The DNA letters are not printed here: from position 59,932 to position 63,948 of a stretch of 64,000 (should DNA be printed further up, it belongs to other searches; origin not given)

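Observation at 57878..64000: MacB-type ABC export operon with two different membrane-fusion adaptors in a presumably monoderm host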

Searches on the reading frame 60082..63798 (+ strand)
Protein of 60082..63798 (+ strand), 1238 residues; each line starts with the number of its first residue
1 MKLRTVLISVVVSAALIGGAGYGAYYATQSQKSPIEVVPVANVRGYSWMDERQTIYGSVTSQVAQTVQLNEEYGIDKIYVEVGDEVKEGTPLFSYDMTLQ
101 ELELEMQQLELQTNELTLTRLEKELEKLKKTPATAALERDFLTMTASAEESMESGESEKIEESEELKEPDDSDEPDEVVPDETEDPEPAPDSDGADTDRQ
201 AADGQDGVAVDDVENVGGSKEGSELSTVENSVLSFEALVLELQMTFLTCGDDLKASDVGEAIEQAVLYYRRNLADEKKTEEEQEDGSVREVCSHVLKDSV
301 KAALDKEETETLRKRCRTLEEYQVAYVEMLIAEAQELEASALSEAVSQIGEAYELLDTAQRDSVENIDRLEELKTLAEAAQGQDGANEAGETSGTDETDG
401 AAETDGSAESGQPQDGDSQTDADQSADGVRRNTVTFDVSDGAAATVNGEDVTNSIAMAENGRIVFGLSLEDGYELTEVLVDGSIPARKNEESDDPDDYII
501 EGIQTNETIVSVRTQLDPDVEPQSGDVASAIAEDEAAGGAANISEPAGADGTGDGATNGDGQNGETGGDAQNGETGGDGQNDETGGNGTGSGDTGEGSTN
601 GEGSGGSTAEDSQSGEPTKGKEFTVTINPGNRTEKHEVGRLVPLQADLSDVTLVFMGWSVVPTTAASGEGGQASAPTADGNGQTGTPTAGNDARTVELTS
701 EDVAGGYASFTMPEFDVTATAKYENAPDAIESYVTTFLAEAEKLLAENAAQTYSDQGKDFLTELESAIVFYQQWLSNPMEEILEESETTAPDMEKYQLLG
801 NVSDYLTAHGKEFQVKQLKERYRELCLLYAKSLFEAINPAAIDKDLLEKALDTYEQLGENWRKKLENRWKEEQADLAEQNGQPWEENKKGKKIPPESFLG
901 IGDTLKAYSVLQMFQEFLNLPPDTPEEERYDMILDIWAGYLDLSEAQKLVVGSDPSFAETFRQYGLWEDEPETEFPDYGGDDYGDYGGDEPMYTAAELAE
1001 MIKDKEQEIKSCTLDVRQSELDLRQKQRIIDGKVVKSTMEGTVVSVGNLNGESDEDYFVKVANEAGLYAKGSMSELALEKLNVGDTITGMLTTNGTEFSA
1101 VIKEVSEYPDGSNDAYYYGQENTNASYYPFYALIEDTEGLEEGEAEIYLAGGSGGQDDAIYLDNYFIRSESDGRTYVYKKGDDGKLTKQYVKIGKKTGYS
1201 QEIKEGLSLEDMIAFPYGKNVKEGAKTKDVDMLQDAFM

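Call 5: search_protein_families(library=pfam, proteins=[window:60082-63798:+], max_evalue=1)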
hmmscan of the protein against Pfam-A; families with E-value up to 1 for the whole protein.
window:60082-63798:+ (1238 aa): 2 families
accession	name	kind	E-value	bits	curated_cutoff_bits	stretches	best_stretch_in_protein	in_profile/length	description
PF13533.13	Biotin_lipoyl_2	-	0.009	16.3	29.8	1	77-96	13-32/32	Biotin-lipoyl like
PF20642.2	TAF1C_HB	-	0.036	14.4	24.8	1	767-883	76-191/208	TAF1C, helical bundle domain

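Call 6: search_protein_families(library=ncbifam, proteins=[window:60082-63798:+], max_evalue=1)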
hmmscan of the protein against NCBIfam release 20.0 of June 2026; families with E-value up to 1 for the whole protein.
window:60082-63798:+ (1238 aa): 2 families
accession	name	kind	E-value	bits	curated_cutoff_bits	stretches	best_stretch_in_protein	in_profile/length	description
TIGR01730.1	RND_mfp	subfamily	1.2e-07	31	94.9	2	49-132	11-94/322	efflux RND transporter periplasmic adaptor subunit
TIGR01843.1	type_I_hlyD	subfamily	2.8e-06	26.6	208.65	1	57-158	35-140/422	HlyD family type I secretion periplasmic adaptor subunit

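Call 9: search_solved_structures(query=window:60082-63798:+, max_evalue=1, show_alignments=2)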
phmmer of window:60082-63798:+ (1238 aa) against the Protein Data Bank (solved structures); distinct sequences matched with E-value up to 1: 1.
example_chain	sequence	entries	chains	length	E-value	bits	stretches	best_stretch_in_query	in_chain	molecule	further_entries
5xu0_A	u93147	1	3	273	1.6e-06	29.6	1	1022-1132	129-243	Membrane-fusion protein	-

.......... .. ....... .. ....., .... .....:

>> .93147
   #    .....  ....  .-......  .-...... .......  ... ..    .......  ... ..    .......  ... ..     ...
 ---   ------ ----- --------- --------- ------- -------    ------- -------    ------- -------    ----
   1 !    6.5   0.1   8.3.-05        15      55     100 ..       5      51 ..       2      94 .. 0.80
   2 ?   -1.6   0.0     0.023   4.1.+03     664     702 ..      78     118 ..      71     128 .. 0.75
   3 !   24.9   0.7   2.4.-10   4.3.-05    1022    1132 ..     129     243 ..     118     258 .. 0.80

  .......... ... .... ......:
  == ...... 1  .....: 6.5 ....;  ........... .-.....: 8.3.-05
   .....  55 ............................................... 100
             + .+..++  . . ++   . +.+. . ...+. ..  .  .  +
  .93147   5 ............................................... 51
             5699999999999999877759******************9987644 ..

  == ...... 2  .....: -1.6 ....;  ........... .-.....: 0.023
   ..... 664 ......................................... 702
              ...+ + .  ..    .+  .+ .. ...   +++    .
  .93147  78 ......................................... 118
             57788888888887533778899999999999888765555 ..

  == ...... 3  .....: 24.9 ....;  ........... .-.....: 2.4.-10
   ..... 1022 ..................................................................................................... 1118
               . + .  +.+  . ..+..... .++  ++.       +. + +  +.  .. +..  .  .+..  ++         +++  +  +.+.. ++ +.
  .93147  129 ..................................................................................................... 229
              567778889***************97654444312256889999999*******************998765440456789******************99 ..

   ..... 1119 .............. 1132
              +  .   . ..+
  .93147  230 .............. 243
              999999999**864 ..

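Call 10: find_encoding_contigs(protein=window:60082-63798:+, flank=10000, max_places=6)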
Protein window:60082-63798:+ (1238 aa): 2 contigs read that carry it; 1 place shown.
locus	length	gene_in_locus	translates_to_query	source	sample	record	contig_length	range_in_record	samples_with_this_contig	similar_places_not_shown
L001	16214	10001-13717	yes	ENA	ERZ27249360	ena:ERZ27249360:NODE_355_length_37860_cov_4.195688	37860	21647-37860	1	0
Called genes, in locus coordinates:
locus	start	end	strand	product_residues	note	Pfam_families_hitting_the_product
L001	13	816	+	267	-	PF01025:GrpE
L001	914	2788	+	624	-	PF00012:HSP70, PF06723:MreB_Mbl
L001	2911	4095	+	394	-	PF00226:DnaJ, PF01556:DnaJ_C, PF15777:Anti-TRAP (faint), PF17302:DUF5351 (faint), PF27659:CHP02642 (faint), PF00684:DnaJ_CXXCXGXG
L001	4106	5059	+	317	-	PF06325:PrmA, PF05175:MTS, PF08242:Methyltransf_12 (faint), PF13649:Methyltransf_25 (weak), PF13847:Methyltransf_31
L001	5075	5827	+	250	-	PF20260:PUA_4, PF04452:Methyltrans_RNA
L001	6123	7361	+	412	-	PF00464:SHMT, PF01212:Beta_elim_lyase (weak), PF00155:Aminotran_1_2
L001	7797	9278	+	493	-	PF25984:BSH_YknX, PF25990:Beta-barrel_YknX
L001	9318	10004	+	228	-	PF00005:ABC_tran, PF02463:SMC_N (weak), PF13304:AAA_21 (faint)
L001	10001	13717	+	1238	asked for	PF25984:BSH_YknX (weak)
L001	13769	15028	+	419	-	PF12704:MacB_PCD, PF02687:FtsX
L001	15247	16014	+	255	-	PF00318:Ribosomal_S2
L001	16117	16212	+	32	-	?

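Call 11: find_homologous_proteins(query=window:60082-63798:+)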
Query window:60082-63798:+ (1238 aa): 187 proteins with E <= 0.001 among 8000 candidates; the best 120 are listed.
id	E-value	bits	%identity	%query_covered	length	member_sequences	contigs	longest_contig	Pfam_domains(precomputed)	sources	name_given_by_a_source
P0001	0.0e+0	2705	100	100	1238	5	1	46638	PF25984.1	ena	-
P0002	0.0e+0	1709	71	51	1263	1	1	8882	PF25984.1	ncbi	-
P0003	0.0e+0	1696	65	100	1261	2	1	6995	PF25984.1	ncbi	-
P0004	0.0e+0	1657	65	100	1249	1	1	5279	PF25984.1,PF25989.1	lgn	-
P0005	0.0e+0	1554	61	100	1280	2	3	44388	PF25984.1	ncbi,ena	-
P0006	0.0e+0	1448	60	100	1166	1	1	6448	PF25984.1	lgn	-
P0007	0.0e+0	1442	64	50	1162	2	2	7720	PF25984.1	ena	-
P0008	0.0e+0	1395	59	44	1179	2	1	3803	PF25984.1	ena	-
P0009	0.0e+0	1373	57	100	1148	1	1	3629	PF25984.1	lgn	-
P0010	0.0e+0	1314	61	51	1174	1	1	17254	PF25984.1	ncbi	-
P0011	0.0e+0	1238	56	49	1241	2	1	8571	PF25984.1,PF25990.1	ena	-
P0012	1.2e-268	913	50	49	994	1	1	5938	PF25984.1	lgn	-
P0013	4.4e-264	898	51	43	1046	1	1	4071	PF25984.1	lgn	-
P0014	1.9e-249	849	44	54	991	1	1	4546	PF25984.1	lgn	-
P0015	6.6e-246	837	43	54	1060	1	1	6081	PF25984.1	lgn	-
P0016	1.6e-245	836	46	52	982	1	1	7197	PF25984.1,PF18998.7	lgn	-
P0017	6.2e-245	834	42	56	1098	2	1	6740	PF25984.1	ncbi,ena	-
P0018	3.2e-244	832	46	56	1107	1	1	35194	PF25984.1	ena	-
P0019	2.6e-241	822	44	53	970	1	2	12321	PF25984.1,PF18998.7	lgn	-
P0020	1.5e-238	813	47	43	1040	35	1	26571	PF25984.1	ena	-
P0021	4.0e-233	795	48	43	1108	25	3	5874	PF25984.1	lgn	-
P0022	1.2e-231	790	48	43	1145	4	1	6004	PF25984.1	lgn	-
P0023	2.1e-230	786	49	41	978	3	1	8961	PF25984.1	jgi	jgi:hypothetical protein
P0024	1.2e-226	774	41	57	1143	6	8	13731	PF25984.1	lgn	-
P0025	1.8e-225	770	47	43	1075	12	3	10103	PF25984.1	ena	-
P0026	3.7e-223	762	45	49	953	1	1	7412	PF25984.1,PF18998.7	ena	-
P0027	2.6e-217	743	45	43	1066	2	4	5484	PF25984.1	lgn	-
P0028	9.5e-217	741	41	56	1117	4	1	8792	PF25984.1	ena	-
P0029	7.3e-215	735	45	47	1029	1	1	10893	PF25984.1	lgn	-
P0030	2.6e-213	729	41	57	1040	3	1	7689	PF25984.1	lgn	-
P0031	8.6e-212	724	41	52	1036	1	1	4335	PF25984.1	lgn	-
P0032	1.2e-210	721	43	47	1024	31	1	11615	PF25984.1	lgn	-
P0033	2.3e-210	720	44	47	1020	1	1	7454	PF25984.1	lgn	-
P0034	4.6e-209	715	43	44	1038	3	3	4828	PF25984.1,PF18998.7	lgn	-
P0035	2.3e-208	713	40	55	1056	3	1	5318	PF25984.1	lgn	-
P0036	4.9e-208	712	44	47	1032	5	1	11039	PF25984.1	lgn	-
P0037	1.6e-204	700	44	47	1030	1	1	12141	PF25984.1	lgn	-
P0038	7.9e-204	698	41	49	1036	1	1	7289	PF25984.1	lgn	-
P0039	4.9e-203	695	41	50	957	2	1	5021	PF25984.1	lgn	-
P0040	2.4e-200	686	43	43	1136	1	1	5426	PF25984.1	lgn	-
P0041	3.9e-200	686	40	54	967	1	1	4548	PF25984.1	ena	-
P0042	3.2e-199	683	46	41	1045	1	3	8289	PF25984.1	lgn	-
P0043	3.4e-197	676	41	49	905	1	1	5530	PF25984.1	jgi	jgi:multidrug efflux pump subunit AcrA (membrane-fusion protein)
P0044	3.5e-197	676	41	43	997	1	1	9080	PF25984.1,PF18998.7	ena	-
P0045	3.9e-197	676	45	41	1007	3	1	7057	PF25984.1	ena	-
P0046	4.3e-197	676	45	42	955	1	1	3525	PF25984.1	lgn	-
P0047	7.7e-197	675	41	43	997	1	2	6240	PF25984.1,PF18998.7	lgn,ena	-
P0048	1.2e-196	674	41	43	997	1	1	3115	PF25984.1,PF18998.7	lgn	-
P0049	1.2e-196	674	41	43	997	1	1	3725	PF25984.1,PF18998.7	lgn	-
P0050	1.2e-196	674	41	43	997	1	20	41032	PF25984.1,PF18998.7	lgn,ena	-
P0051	1.2e-196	674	41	43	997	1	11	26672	PF25984.1,PF18998.7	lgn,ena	-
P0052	1.2e-196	674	41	43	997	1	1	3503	PF25984.1,PF18998.7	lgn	-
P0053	1.5e-196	674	41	43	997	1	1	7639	PF25984.1,PF18998.7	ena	-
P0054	1.8e-196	674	41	51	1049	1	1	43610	PF25984.1,PF18998.7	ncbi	-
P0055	1.9e-196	674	41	43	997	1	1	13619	PF25984.1,PF18998.7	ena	-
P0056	2.5e-196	673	41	43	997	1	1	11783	PF25984.1,PF18998.7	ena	-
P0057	2.6e-196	673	41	43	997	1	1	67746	PF25984.1,PF18998.7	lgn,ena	-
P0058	3.3e-196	673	41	43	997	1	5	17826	PF25984.1,PF18998.7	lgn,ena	-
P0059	4.0e-196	672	41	43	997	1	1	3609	PF25984.1,PF18998.7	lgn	-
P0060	4.4e-196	672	41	43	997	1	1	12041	PF25984.1,PF18998.7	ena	-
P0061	4.5e-196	672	41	43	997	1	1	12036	PF25984.1,PF18998.7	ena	-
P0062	5.0e-196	672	41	43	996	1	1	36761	PF25984.1,PF18998.7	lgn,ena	-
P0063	5.8e-196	672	41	43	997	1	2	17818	PF25984.1,PF18998.7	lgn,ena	-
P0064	5.9e-196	672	41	43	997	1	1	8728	PF25984.1,PF18998.7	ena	-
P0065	6.1e-196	672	41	43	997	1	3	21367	PF25984.1,PF18998.7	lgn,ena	-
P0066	8.0e-196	672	41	43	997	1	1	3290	PF25984.1,PF18998.7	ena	-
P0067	8.0e-196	672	41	43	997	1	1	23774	PF25984.1,PF18998.7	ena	-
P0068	9.8e-196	671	41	43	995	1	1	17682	PF25984.1,PF18998.7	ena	-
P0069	1.0e-195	671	42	46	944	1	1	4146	PF25984.1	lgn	-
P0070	1.0e-195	671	41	43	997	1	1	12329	PF25984.1,PF18998.7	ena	-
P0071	1.1e-195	671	41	43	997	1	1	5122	PF25984.1,PF18998.7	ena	-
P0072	1.3e-195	671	41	43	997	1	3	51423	PF25984.1,PF18998.7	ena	-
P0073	1.8e-195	670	41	43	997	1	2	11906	PF25984.1,PF18998.7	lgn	-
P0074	2.3e-195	670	41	43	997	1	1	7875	PF25984.1,PF18998.7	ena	-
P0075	2.8e-195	670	41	43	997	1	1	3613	PF25984.1,PF18998.7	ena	-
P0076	3.2e-195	670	41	43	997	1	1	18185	PF25984.1,PF18998.7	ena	-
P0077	5.3e-195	669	41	43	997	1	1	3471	PF25984.1,PF18998.7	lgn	-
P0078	6.1e-195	669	41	43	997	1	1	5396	PF25984.1,PF18998.7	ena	-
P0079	7.3e-195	668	41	43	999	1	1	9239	PF25984.1,PF18998.7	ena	-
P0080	7.5e-195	668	41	43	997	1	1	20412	PF25984.1,PF18998.7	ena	-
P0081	9.1e-195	668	41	43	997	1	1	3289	PF25984.1,PF18998.7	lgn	-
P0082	9.7e-195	668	41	43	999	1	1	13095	PF25984.1,PF18998.7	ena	-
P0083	9.7e-195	668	41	43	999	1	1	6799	PF25984.1,PF18998.7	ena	-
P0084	1.0e-194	668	40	43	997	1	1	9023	PF25984.1,PF18998.7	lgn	-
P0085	1.1e-194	668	40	43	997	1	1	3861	PF25984.1,PF18998.7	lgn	-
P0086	1.3e-194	667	41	43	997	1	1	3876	PF25984.1,PF18998.7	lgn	-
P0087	1.4e-194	667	41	43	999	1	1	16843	PF25984.1,PF18998.7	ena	-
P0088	1.5e-194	667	41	43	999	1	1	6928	PF25984.1,PF18998.7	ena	-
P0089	1.5e-194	667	41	43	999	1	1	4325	PF25984.1,PF18998.7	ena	-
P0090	1.6e-194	667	41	43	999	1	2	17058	PF25984.1,PF18998.7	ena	-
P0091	2.1e-194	667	41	43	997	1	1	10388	PF25984.1,PF18998.7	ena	-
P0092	2.2e-194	667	41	43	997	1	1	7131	PF25984.1,PF18998.7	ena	-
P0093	2.9e-194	666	40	43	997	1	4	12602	PF25984.1,PF18998.7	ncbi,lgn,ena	-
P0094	4.0e-194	666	41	43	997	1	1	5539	PF25984.1,PF18998.7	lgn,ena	-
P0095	6.4e-194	665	43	42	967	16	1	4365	PF25984.1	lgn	-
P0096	6.9e-194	665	36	57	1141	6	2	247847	PF25984.1,PF18998.7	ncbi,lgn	-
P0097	7.1e-194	665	43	43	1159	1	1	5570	PF25984.1,PF18998.7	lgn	-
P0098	9.1e-194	665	41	43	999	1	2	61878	PF25984.1,PF18998.7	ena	-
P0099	1.4e-193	664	40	50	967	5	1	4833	PF25984.1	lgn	-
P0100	2.7e-193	663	41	43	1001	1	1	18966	PF25984.1,PF18998.7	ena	-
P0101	3.2e-193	663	41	43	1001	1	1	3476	PF25984.1,PF18998.7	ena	-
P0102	4.4e-193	662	41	43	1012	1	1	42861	PF25984.1,PF18998.7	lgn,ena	-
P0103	4.6e-193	662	40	43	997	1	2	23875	PF25984.1,PF18998.7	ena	-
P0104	4.6e-193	662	41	43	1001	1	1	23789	PF25984.1,PF18998.7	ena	-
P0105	5.9e-193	662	44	31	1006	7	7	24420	PF25984.1,PF18998.7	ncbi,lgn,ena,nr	ncbi:MAG: biotin/lipoyl-binding protein [Lachnospiraceae bacterium]|nr:biotin/lipoyl-binding protein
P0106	6.4e-193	662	41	43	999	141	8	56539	PF25984.1,PF18998.7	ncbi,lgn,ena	-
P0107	8.1e-193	662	40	43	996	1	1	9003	PF25984.1,PF18998.7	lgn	-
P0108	8.4e-193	662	41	43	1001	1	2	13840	PF25984.1,PF18998.7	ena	-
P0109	1.0e-192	661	41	43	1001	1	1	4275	PF25984.1,PF18998.7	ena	-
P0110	1.0e-192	661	40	43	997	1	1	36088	PF25984.1,PF18998.7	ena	-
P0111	1.1e-192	661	40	43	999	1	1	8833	PF25984.1,PF18998.7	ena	-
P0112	1.2e-192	661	40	43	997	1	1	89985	PF25984.1,PF18998.7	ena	-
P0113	1.2e-192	661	40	43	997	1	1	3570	PF25984.1,PF18998.7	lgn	-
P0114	1.3e-192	661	41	43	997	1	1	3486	PF25984.1,PF18998.7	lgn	-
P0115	1.7e-192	660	40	43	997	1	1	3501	PF25984.1,PF18998.7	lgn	-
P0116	1.9e-192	660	41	43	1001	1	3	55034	PF25984.1,PF18998.7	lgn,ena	-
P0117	2.2e-192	660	41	43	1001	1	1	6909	PF25984.1,PF18998.7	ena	-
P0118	2.5e-192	660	40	43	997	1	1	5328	PF25984.1,PF18998.7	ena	-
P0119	2.8e-192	660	40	43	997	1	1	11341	PF25984.1,PF18998.7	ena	-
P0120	4.6e-192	659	40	43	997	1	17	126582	PF25984.1,PF18998.7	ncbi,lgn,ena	-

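Call 12: find_encoding_contigs(protein=P0096, flank=7000, max_places=3)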
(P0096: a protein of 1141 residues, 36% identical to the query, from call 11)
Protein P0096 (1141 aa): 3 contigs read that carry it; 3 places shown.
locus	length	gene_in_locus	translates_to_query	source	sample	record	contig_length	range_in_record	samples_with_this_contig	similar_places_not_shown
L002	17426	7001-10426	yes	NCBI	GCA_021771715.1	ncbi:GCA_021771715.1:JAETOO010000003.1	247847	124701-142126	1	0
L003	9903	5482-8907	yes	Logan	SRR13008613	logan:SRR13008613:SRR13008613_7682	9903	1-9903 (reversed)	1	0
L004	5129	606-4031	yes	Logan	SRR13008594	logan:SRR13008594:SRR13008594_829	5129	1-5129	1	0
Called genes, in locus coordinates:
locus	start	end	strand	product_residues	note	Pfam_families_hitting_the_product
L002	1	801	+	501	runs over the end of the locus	PF04055:Radical_SAM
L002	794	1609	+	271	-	PF13487:HD_5, PF01966:HD, PF08668:HDOD (faint)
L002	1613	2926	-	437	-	PF06961:DUF1294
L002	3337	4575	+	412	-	PF00464:SHMT, PF01212:Beta_elim_lyase (weak), PF00155:Aminotran_1_2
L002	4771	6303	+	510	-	PF25984:BSH_YknX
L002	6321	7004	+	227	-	PF00005:ABC_tran, PF02463:SMC_N, PF13304:AAA_21 (weak)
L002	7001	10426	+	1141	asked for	PF25984:BSH_YknX (weak), PF18998:Flg_new_2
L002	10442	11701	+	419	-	PF12704:MacB_PCD, PF02687:FtsX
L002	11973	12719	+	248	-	PF00318:Ribosomal_S2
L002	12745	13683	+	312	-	PF25025:EF-Ts_N, PF00889:EF_TS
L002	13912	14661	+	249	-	-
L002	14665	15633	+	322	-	PF08843:AbiEii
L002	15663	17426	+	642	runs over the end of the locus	-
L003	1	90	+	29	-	?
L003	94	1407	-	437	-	PF06961:DUF1294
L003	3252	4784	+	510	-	PF25984:BSH_YknX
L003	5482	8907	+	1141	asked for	PF25984:BSH_YknX (weak), PF18998:Flg_new_2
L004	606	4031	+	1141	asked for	PF25984:BSH_YknX (weak), PF18998:Flg_new_2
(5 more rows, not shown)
